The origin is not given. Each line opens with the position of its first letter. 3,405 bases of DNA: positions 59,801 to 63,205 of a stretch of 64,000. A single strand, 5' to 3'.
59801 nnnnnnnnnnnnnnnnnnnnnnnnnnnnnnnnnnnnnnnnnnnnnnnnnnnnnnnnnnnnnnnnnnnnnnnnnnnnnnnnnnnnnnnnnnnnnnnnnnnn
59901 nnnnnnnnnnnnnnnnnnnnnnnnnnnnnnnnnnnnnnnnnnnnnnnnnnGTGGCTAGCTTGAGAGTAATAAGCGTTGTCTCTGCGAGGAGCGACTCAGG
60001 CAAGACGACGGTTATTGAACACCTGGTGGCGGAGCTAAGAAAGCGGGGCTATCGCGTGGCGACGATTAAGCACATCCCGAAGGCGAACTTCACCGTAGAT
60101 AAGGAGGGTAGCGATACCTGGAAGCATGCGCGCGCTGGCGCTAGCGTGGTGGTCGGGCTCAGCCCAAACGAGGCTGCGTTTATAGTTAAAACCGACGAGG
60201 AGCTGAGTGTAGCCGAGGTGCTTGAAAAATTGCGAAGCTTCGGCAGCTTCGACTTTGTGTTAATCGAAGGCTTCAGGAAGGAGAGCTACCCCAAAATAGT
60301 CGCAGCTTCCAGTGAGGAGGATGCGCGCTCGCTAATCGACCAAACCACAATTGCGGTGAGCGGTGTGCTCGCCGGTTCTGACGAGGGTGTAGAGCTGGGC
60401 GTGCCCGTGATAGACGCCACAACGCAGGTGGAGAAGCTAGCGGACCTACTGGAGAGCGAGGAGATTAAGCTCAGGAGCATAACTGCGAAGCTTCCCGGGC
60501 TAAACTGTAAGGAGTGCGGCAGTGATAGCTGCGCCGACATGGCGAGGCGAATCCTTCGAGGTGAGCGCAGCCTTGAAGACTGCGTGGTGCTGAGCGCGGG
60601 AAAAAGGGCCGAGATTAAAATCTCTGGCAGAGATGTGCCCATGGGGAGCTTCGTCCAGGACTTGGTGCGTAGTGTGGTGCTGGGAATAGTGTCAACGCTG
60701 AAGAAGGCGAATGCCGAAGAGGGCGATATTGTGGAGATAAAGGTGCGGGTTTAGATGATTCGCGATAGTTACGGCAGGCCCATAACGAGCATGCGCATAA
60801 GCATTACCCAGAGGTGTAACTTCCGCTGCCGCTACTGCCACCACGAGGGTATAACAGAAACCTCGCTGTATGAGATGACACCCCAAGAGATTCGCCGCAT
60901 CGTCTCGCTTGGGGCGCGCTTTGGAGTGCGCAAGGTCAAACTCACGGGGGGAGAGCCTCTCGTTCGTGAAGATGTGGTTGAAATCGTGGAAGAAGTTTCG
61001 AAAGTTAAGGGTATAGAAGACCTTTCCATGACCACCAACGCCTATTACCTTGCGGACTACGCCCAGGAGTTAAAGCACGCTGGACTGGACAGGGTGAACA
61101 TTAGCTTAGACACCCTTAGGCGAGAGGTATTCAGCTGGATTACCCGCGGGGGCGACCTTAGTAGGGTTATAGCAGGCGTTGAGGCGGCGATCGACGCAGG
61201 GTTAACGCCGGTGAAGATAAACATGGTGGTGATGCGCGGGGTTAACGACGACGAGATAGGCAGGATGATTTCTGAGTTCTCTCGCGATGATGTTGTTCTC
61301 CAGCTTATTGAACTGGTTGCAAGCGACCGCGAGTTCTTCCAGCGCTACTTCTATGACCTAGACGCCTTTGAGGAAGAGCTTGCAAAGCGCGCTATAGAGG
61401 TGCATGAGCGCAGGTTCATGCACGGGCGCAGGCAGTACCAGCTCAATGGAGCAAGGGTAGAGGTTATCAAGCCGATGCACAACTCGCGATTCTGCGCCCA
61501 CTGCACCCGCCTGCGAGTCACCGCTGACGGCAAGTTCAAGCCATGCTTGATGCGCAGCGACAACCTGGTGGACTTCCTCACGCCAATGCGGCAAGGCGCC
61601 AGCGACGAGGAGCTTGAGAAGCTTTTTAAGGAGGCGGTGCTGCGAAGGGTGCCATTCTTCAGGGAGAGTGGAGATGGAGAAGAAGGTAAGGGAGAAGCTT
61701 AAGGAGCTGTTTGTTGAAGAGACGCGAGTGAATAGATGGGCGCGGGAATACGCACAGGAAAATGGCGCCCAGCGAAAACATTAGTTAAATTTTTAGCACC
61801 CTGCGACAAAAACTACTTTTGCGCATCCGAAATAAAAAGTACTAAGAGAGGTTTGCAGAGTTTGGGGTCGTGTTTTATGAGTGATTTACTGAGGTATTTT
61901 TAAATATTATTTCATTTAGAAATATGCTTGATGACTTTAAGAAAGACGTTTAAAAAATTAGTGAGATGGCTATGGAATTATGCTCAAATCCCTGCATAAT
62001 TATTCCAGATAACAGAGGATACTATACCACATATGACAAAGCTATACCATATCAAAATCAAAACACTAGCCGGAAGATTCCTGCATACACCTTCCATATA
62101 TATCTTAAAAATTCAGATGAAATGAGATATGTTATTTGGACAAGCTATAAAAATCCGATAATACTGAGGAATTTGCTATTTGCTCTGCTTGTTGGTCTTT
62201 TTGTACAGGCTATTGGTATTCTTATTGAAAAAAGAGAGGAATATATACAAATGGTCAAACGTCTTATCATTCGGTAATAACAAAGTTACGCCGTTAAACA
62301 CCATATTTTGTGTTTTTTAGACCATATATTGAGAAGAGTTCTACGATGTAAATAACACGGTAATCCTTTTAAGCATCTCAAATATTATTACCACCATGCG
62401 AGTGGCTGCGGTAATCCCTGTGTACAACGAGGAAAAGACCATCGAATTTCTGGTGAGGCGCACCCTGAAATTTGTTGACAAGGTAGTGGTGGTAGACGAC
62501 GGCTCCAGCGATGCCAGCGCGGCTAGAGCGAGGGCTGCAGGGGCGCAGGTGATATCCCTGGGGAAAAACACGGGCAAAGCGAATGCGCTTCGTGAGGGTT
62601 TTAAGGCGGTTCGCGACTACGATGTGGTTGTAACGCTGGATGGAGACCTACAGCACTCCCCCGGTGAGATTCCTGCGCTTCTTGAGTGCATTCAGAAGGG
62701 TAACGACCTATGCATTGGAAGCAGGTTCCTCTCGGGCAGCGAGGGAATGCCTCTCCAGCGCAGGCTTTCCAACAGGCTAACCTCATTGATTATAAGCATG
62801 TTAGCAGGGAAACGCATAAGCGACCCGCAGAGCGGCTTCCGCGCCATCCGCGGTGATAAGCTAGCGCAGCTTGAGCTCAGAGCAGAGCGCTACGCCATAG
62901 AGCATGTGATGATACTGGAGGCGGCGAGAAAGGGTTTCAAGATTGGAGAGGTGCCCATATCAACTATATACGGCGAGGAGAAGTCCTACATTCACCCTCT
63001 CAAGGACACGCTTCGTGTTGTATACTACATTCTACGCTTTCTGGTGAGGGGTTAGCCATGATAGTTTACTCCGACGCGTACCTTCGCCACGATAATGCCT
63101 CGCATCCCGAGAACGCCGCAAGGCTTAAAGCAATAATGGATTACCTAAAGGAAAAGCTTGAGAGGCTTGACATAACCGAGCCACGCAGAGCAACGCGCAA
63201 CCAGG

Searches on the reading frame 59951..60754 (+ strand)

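Call 85: search_protein_families(library=ncbifam, proteins=[window:59951-60754:+], max_evalue=0.001)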
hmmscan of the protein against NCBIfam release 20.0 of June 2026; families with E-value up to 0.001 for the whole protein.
window:59951-60754:+ (267 aa): 16 families
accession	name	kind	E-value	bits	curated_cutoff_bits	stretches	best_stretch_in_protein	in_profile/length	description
NF011064.0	PRK14494.1-3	equivalog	4.2e-49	167.1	418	1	14-266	10-242/244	putative molybdopterin-guanine dinucleotide biosynthesis protein MobB/FeS domain-containing protein protein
TIGR00176.1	mobB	equivalog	2.1e-37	128.5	76.2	1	8-156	2-142/155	molybdopterin-guanine dinucleotide biosynthesis protein B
NF011063.0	PRK14494.1-2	equivalog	2.3e-37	128.9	258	2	5-126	2-116/227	putative molybdopterin-guanine dinucleotide biosynthesis protein MobB/FeS domain-containing protein protein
NF011056.0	PRK14489.1-1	equivalog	2e-34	119.3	379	1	6-171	205-354/363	bifunctional molybdenum cofactor guanylyltransferase MobA/molybdopterin-guanine dinucleotide biosynthesis adaptor protein MobB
NF011062.0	PRK14494.1-1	equivalog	2.2e-28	99.4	323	2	4-135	1-123/231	putative molybdopterin-guanine dinucleotide biosynthesis protein MobB/FeS domain-containing protein protein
NF011065.0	PRK14494.1-4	equivalog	5.4e-27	94.7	287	1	3-254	9-234/244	putative molybdopterin-guanine dinucleotide biosynthesis protein MobB/FeS domain-containing protein protein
NF011060.0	PRK14491.1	equivalog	1.7e-24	86.2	532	1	5-191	12-194/598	bifunctional molybdopterin-guanine dinucleotide biosynthesis adaptor protein MobB/molybdopterin molybdotransferase MoeA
NF011059.0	PRK14490.1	equivalog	1.1e-18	67.6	354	1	11-184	17-184/374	bifunctional molybdenum cofactor guanylyltransferase MobA/molybdopterin-guanine dinucleotide biosynthesis adaptor protein MobB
NF008021.0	PRK10751.1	equivalog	2.4e-18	66.8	204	1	10-167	11-165/174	molybdopterin-guanine dinucleotide biosynthesis protein MobB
NF011066.0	PRK14495.1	equivalog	1.6e-17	63.7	596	1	5-175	2-164/452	putative molybdopterin-guanine dinucleotide biosynthesis protein MobB/unknown domain fusion protein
NF011061.0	PRK14493.1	equivalog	4e-17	62.6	215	1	5-135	2-115/274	molybdopterin synthase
NF011057.0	PRK14489.1-2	subfamily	3.2e-13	49.7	541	1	9-136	206-333/363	bifunctional molybdenum cofactor guanylyltransferase MobA/molybdopterin-guanine dinucleotide biosynthesis adaptor protein MobB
NF003195.0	PRK04165.1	equivalog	9.1e-07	28.1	306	1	178-223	9-54/450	acetyl-CoA decarbonylase/synthase complex subunit gamma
NF005505.0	PRK07118.1-4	equivalog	7.6e-05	22.3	378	1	145-217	17-83/265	Fe-S cluster domain-containing protein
NF041836.1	rnfB_Methano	equivalog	9.4e-05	22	445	1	133-220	5-86/265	Rnf electron transport complex subunit RnfB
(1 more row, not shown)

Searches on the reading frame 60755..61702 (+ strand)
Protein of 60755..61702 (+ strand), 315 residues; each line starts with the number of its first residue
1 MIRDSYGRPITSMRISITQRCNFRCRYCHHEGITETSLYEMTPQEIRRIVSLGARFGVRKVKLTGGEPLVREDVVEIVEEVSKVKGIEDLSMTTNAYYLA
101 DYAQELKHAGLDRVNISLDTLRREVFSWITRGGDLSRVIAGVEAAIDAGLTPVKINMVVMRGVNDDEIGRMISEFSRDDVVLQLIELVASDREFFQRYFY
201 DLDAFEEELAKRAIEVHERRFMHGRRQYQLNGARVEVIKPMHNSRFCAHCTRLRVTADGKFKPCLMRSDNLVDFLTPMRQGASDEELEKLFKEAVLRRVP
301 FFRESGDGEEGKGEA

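Call 85: search_protein_families(library=ncbifam, proteins=[window:60755-61702:+], max_evalue=0.001)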
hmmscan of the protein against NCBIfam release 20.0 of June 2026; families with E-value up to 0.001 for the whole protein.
window:60755-61702:+ (315 aa): 77 families (the best 25 are shown)
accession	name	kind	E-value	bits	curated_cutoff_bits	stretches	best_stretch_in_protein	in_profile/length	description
NF001199.0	PRK00164.2-1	equivalog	1.4e-126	421.8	231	1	1-304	2-307/308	GTP 3',8-cyclase MoaA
TIGR02668.1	moaA_archaeal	equivalog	6.3e-117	389.9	325.25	1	2-303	1-303/303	GTP 3',8-cyclase MoaA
TIGR02666.1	moaA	equivalog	6.2e-88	295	284.05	1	3-295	2-307/336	GTP 3',8-cyclase MoaA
NF045702.1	rSAM_GDGT_ether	equivalog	1.6e-23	83.2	450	1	14-176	89-253/486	tetraether lipid synthase Tes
TIGR04317.1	W_rSAM_matur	equivalog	2.3e-23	82.9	380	1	13-276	6-267/349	tungsten cofactor oxidoreductase radical SAM maturase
TIGR04347.1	pseudo_SAM_Halo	equivalog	8.3e-22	78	525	1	16-159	43-185/390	TIGR04347 family pseudo-SAM/SPASM protein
NF045646.2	rSAM_Se_TrsS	equivalog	7.1e-21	74.2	490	1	15-173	90-249/441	radical SAM (seleno)protein TrsS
NF050035.1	rSAM_WgK_link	exception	4.1e-19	68.8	650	1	3-144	2-142/367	radical SAM/SPASM peptide maturase WgkB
NF038283.1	viperin_w_prok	equivalog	6.7e-18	64.8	180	1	16-191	7-195/281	viperin family antiviral radical SAM protein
TIGR02109.1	PQQ_syn_pqqE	equivalog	1.2e-17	63.9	381.35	1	12-173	8-167/358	pyrroloquinoline quinone biosynthesis protein PqqE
TIGR04546.1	rSAM_ahbC_deAc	equivalog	3.9e-17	62.1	650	1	16-169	44-194/390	12,18-didecarboxysiroheme deacetylase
TIGR04545.1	rSAM_ahbD_hemeb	equivalog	7.8e-17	61.7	500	1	16-172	5-159/339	heme b synthase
TIGR04251.1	SCM_rSAM_ScmF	equivalog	9.7e-17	61.4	400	1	9-172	2-166/353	SynChlorMet cassette radical SAM/SPASM protein ScmF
TIGR04053.2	TIGR04053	equivalog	2.4e-16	59.9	395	1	17-173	14-171/366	TIGR04053 family radical SAM/SPASM domain-containing protein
TIGR04054.1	rSAM_NirJ1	equivalog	4.8e-16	58.4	650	1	16-150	41-174/387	putative heme d1 biosynthesis radical SAM protein NirJ1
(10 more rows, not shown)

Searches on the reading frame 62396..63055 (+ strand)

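Call 85: search_protein_families(library=ncbifam, proteins=[window:62396-63055:+], max_evalue=0.001)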
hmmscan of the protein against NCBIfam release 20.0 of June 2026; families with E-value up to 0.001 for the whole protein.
window:62396-63055:+ (219 aa): 13 families
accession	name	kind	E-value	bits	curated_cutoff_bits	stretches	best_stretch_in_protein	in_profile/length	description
TIGR04182.1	glyco_TIGR04182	equivalog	4.5e-33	114.9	325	1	3-214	2-216/293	S-layer glycoprotein N-glycosyltransferase AglJ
NF041391.1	DPhHxTase_Halo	equivalog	4.4e-25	87.9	375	1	9-214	3-207/213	dolichyl-phosphate hexose transferase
NF058614.1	PPMAGASynPpgS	equivalog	3.1e-23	82.4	370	1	5-194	4-200/226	polyprenyl-phospho-N-acetylgalactosaminyl synthase PpgS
NF007986.1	PRK10714.1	equivalog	5.8e-21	74.8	529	1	2-197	7-210/316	undecaprenyl-phosphate 4-deoxy-4-formamido-L-arabinose transferase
NF010496.0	PRK13915.1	equivalog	3.2e-13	49.4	262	1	2-95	32-138/307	glucosyl-3-phosphoglycerate synthase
NF047588.1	GlcsyltransPgfSStrep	equivalog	2.7e-12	46.5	500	1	1-117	1-128/308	glycosyltransferase PgfS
TIGR03937.1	PgaC_IcaA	equivalog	1.3e-10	40.8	422.3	1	3-84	47-135/407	poly-beta-1,6-N-acetyl-D-glucosamine synthase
TIGR03965.1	mycofact_glyco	equivalog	3.8e-09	35.9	280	1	3-113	76-193/467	mycofactocin biosynthesis glycosyltransferase MftF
TIGR04283.1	glyco_like_mftF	equivalog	8e-09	35.4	182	1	5-95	3-93/221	TIGR04283 family arsenosugar biosynthesis glycosyltransferase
TIGR03469.1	HpnB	hypoth_equivalog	5.7e-06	25.6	379.25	1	2-102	45-163/386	hopene-associated glycosyltransferase HpnB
NF041865.1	EpsU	equivalog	9e-06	24.9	700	1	5-98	43-146/394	exopolysaccharide biosynthesis GT2 family glycosyltransferase EpsU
NF041875.1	EPS_EpsD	equivalog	1.1e-05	25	370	1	6-104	4-109/325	exopolysaccharide biosynthesis glycosyltransferase EpsD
TIGR01556.1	rhamnosyltran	subfamily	0.00015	21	200.55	1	16-102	10-101/281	rhamnosyltransferase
